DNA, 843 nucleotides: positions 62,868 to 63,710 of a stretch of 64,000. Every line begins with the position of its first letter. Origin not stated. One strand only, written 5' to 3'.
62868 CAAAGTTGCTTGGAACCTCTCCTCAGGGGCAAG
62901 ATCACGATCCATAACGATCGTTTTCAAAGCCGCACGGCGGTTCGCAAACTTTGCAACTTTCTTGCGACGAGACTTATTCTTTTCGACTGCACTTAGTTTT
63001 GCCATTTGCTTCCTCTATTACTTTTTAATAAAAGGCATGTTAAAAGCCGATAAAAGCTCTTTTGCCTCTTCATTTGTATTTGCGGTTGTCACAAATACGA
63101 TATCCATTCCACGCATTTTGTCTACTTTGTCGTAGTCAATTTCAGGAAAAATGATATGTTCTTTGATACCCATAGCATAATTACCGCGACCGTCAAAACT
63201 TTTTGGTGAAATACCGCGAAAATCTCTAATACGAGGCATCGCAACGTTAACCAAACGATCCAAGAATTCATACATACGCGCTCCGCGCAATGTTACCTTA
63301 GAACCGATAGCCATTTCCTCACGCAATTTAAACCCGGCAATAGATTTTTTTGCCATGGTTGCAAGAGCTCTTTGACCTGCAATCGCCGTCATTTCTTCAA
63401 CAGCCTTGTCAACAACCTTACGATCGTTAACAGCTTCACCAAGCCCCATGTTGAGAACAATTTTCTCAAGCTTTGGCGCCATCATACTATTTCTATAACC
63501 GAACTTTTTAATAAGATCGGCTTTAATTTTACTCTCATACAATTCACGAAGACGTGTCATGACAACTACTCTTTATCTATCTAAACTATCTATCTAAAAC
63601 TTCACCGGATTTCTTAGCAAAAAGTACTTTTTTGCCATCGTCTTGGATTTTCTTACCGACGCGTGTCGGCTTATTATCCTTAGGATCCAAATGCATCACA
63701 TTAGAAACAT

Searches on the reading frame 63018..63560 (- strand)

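Call 40: search_protein_families(library=pfam, proteins=[window:63018-63560:-], max_evalue=0.001)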
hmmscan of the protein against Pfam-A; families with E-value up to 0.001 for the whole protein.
window:63018-63560:- (180 aa): 2 families
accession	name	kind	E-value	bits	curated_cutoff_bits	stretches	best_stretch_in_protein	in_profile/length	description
PF00673.26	Ribosomal_L5_C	-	9.7e-44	147.9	27.8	1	85-177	2-94/94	ribosomal L5P family C-terminus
PF00281.24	Ribosomal_L5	-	1.4e-23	83.4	34.9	1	24-80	1-57/57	Ribosomal protein L5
